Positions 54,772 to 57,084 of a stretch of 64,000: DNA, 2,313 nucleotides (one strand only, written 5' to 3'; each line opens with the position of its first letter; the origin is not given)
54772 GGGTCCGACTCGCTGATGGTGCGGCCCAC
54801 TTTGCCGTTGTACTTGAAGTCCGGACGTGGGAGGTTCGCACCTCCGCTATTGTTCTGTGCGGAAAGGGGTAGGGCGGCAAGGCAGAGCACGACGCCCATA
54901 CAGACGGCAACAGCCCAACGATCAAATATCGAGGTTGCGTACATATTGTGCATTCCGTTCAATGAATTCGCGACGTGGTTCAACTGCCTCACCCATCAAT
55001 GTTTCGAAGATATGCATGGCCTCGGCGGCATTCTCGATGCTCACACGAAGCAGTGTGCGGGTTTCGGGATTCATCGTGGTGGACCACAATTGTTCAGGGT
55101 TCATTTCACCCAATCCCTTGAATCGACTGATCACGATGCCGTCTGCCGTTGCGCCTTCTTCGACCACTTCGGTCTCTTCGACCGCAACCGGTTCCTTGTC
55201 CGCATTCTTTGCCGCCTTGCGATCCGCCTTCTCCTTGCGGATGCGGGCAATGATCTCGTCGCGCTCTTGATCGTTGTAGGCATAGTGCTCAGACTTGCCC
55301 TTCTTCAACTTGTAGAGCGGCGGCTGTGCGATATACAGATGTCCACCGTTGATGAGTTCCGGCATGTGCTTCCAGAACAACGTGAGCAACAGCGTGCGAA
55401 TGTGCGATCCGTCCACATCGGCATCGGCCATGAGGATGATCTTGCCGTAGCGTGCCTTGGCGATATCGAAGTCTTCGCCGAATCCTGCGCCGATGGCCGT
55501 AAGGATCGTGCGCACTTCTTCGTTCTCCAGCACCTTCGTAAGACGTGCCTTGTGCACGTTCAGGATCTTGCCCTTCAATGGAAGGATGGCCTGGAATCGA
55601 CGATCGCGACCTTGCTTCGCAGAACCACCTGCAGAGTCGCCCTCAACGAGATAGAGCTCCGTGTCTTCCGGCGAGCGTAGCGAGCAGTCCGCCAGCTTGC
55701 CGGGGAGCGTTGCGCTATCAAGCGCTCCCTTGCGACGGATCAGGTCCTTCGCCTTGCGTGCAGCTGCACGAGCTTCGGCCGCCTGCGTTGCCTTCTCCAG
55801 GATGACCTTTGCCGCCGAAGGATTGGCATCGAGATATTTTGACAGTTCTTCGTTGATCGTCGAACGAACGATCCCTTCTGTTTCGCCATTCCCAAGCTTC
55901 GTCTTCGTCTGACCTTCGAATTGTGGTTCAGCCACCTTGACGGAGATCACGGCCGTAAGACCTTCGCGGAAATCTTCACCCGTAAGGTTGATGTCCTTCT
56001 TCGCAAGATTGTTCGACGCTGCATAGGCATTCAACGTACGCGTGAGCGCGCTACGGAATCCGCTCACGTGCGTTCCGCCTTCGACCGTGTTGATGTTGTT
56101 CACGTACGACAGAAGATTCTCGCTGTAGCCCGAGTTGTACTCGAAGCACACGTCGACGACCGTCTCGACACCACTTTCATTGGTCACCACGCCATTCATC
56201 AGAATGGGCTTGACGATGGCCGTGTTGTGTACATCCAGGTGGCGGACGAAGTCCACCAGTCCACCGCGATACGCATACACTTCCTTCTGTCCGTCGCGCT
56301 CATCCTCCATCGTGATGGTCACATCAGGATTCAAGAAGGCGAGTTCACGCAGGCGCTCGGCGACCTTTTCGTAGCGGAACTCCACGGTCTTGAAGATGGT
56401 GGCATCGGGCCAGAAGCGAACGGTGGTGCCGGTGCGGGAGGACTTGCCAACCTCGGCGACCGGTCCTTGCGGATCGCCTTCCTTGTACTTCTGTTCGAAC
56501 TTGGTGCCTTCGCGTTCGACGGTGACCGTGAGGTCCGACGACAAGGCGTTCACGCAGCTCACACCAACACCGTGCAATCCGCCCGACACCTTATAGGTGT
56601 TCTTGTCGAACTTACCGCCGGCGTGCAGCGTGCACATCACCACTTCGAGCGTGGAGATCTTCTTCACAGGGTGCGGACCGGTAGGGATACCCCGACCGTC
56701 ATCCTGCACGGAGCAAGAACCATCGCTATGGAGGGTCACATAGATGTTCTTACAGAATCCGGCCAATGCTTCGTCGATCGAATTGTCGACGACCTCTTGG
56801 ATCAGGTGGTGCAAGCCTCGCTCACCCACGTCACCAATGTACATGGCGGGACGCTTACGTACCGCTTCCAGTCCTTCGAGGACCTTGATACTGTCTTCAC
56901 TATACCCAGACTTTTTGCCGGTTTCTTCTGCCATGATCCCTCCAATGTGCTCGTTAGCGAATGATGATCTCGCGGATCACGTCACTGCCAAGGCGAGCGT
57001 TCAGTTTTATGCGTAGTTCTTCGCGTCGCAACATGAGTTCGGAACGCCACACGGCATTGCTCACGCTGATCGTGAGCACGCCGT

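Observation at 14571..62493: Dispersed tandem arrays of a 7-bp unit GT[G/T]AC[A/G]A at gene boundaries (8 arrays in 64 kb)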

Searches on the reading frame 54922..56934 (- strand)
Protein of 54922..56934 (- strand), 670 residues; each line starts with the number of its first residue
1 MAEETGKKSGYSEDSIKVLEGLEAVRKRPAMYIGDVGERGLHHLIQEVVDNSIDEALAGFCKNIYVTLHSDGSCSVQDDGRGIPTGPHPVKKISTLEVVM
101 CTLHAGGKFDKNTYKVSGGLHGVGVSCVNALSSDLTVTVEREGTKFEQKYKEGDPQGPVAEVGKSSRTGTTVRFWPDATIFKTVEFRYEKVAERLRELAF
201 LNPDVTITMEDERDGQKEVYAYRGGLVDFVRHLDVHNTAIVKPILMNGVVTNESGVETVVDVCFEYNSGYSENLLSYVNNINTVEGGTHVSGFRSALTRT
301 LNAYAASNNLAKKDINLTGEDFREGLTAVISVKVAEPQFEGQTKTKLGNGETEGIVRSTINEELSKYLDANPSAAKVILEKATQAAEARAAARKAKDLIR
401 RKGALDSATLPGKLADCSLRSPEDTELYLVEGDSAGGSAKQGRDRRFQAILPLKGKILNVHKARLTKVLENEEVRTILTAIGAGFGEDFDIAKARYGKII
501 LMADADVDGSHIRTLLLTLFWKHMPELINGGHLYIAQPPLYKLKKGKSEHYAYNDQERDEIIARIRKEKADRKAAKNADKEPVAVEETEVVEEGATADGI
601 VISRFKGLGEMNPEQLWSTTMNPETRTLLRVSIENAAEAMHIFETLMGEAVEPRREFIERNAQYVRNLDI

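Call 31: find_homologous_proteins(query=window:54922-56934:-, max_evalue=1e-100)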
Query window:54922-56934:- (670 aa): 8000 proteins with E <= 1e-100 among 8000 candidates; the best 120 are listed.
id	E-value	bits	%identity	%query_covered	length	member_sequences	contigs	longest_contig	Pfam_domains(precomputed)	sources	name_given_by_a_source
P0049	0.0e+0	1496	100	100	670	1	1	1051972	PF00986.27,PF02518.32,PF01751.29,PF00204.32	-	-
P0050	0.0e+0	1482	99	100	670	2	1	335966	PF00986.27,PF02518.32,PF01751.29,PF00204.32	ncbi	-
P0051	0.0e+0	1471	98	100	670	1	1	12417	PF00986.27,PF02518.32,PF01751.29,PF00204.32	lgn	-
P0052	0.0e+0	1469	98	100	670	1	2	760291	PF00986.27,PF02518.32,PF01751.29,PF00204.32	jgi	jgi:DNA gyrase subunit B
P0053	0.0e+0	1453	96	100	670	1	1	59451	PF00986.27,PF02518.32,PF01751.29,PF00204.32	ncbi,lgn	ncbi:DNA topoisomerase (ATP-hydrolyzing) subunit B [soil metagenome]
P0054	0.0e+0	1451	97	100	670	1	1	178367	PF00986.27,PF02518.32,PF01751.29,PF00204.32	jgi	-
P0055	0.0e+0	1448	96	100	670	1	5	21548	PF00986.27,PF02518.32,PF01751.29,PF00204.32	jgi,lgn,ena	-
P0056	0.0e+0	1442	96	100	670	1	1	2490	PF00986.27,PF02518.32,PF01751.29,PF00204.32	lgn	-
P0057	0.0e+0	1392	92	100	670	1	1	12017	PF00986.27,PF02518.32,PF01751.29,PF00204.32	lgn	-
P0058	0.0e+0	1358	90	100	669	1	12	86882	PF00986.27,PF02518.32,PF01751.29,PF00204.32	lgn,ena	-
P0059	0.0e+0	1357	90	100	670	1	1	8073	PF00986.27,PF21249.3,PF02518.32,PF01751.29,PF00204.32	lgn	-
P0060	0.0e+0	1355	90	100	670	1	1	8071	PF00986.27,PF21249.3,PF02518.32,PF01751.29,PF00204.32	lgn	-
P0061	0.0e+0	1354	90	100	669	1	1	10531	PF00986.27,PF02518.32,PF01751.29,PF00204.32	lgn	-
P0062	0.0e+0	1353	90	100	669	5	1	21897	PF00986.27,PF02518.32,PF01751.29,PF00204.32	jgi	jgi:DNA gyrase subunit B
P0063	0.0e+0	1352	90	100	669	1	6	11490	PF00986.27,PF02518.32,PF01751.29,PF00204.32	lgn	-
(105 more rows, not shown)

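Call 32: find_encoding_contigs(protein=P0050, flank=10000, max_places=2)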
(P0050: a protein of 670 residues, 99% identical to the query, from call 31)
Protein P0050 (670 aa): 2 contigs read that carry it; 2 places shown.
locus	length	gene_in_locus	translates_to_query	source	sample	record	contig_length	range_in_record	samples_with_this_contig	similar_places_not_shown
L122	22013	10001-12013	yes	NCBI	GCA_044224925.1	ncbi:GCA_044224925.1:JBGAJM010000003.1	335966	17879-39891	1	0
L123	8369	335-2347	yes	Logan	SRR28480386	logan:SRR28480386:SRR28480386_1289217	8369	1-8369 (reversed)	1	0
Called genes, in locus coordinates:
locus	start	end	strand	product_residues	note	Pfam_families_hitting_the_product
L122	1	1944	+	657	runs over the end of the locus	PF05593:RHS_repeat (faint), PF25023:TEN_YD-shell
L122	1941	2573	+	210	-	-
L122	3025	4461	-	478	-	PF01425:Amidase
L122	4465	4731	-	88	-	PF02416:TatA_B_E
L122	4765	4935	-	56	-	PF02416:TatA_B_E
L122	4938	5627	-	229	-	PF01965:DJ-1_PfpI (weak), PF07685:GATase_3, PF13507:GATase_5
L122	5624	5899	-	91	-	PF02700:PurS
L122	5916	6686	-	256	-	PF01066:CDP-OH_P_transf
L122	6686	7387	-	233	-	PF02666:PS_Dcarbxylase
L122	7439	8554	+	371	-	PF00712:DNA_pol3_beta, PF02767:DNA_pol3_beta_2, PF02768:DNA_pol3_beta_3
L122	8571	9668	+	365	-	PF02463:SMC_N, PF13175:AAA_15, PF13476:AAA_23, PF13304:AAA_21 (faint)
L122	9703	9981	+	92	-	PF05258:DciA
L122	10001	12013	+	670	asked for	PF02518:HATPase_c, PF00204:DNA_gyraseB, PF01751:Toprim, PF00986:DNA_gyraseB_C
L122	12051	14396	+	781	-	PF00884:Sulfatase, PF16347:SGSH_C (faint)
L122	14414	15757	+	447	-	PF13428:TPR_14 (faint), PF13424:TPR_12, PF00515:TPR_1 (faint), PF07719:TPR_2 (faint), PF13176:TPR_7 (faint), PF13424:TPR_12 (weak), PF00196:GerE (weak)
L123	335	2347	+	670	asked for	PF02518:HATPase_c, PF00204:DNA_gyraseB, PF01751:Toprim, PF00986:DNA_gyraseB_C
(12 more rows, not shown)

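Call 33: find_encoding_contigs(protein=P0052, flank=10000, max_places=2)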
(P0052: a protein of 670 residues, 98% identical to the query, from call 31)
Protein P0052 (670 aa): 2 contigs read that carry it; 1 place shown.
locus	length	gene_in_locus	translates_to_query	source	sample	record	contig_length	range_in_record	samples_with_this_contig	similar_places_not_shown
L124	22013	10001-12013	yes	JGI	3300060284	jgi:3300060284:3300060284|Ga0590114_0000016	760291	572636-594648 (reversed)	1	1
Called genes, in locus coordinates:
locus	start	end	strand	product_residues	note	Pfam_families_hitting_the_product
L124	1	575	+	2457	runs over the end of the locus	PF05593:RHS_repeat (faint), PF25023:TEN_YD-shell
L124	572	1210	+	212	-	-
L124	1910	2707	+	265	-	-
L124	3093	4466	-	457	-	PF01425:Amidase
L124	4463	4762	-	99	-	PF02416:TatA_B_E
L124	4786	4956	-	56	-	PF02416:TatA_B_E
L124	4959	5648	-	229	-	PF07685:GATase_3, PF13507:GATase_5, PF01965:DJ-1_PfpI (weak)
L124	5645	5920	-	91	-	PF02700:PurS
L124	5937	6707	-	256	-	PF01066:CDP-OH_P_transf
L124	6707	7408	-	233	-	PF02666:PS_Dcarbxylase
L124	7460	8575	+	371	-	PF00712:DNA_pol3_beta, PF02767:DNA_pol3_beta_2, PF02768:DNA_pol3_beta_3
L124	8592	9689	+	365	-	PF02463:SMC_N, PF13175:AAA_15, PF13476:AAA_23, PF13304:AAA_21 (faint)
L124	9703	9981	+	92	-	PF05258:DciA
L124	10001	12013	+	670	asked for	PF02518:HATPase_c, PF00204:DNA_gyraseB, PF01751:Toprim, PF00986:DNA_gyraseB_C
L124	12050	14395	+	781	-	PF00884:Sulfatase, PF16347:SGSH_C (weak)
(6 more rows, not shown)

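Call 34: find_encoding_contigs(protein=P0054, flank=10000, max_places=2)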
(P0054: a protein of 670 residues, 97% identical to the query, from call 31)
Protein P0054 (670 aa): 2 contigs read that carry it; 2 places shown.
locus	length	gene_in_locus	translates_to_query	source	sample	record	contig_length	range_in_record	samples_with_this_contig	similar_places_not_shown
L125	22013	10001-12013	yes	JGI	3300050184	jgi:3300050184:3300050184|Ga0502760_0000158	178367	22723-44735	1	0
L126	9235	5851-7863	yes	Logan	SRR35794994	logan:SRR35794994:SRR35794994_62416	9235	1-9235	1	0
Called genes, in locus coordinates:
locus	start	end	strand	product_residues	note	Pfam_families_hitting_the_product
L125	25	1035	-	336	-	-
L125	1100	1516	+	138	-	PF02566:OsmC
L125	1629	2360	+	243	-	PF15580:Imm53 (faint)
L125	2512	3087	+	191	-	-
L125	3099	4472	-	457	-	PF01425:Amidase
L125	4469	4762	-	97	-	PF02416:TatA_B_E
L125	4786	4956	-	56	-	PF02416:TatA_B_E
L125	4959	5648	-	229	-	PF07685:GATase_3, PF13507:GATase_5, PF01965:DJ-1_PfpI (weak)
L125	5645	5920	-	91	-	PF02700:PurS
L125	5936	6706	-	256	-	PF01066:CDP-OH_P_transf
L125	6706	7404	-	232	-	PF02666:PS_Dcarbxylase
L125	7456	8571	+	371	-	PF00712:DNA_pol3_beta, PF02767:DNA_pol3_beta_2, PF02768:DNA_pol3_beta_3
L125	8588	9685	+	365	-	PF02463:SMC_N, PF13175:AAA_15, PF13476:AAA_23, PF13304:AAA_21 (faint)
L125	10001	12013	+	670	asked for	PF02518:HATPase_c, PF00204:DNA_gyraseB, PF01751:Toprim, PF00986:DNA_gyraseB_C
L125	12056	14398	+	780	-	PF00884:Sulfatase, PF16347:SGSH_C (faint)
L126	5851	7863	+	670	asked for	PF02518:HATPase_c, PF00204:DNA_gyraseB, PF01751:Toprim, PF00986:DNA_gyraseB_C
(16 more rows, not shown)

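Call 35: find_encoding_contigs(protein=P0053, flank=10000, max_places=2)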
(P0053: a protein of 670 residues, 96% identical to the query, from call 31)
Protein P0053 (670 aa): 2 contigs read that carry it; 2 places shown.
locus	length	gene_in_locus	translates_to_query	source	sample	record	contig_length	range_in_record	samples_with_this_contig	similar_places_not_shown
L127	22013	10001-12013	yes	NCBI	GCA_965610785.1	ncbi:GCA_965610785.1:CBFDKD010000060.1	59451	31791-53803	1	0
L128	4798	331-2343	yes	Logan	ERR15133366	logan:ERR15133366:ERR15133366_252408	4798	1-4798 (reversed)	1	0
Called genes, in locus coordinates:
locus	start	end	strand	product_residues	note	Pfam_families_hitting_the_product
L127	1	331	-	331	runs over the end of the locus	PF02629:CoA_binding, PF13607:Succ_CoA_lig, PF00549:Ligase_CoA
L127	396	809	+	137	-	PF02566:OsmC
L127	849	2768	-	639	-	PF13570:Beta-prop_ACSF4 (faint), PF13360:PQQ_2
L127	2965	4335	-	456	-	PF01425:Amidase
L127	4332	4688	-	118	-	PF02416:TatA_B_E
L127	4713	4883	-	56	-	PF02416:TatA_B_E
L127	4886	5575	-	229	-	PF01965:DJ-1_PfpI (weak), PF07685:GATase_3, PF13507:GATase_5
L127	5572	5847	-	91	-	PF02700:PurS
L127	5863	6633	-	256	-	PF01066:CDP-OH_P_transf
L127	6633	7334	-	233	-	PF02666:PS_Dcarbxylase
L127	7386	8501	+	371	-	PF00712:DNA_pol3_beta, PF02767:DNA_pol3_beta_2, PF02768:DNA_pol3_beta_3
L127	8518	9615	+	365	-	PF02463:SMC_N, PF13175:AAA_15, PF13476:AAA_23, PF13304:AAA_21 (faint)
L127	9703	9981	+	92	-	PF05258:DciA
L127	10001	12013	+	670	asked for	PF02518:HATPase_c, PF00204:DNA_gyraseB, PF01751:Toprim, PF00986:DNA_gyraseB_C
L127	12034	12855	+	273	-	-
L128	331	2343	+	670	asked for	PF02518:HATPase_c, PF00204:DNA_gyraseB, PF01751:Toprim, PF00986:DNA_gyraseB_C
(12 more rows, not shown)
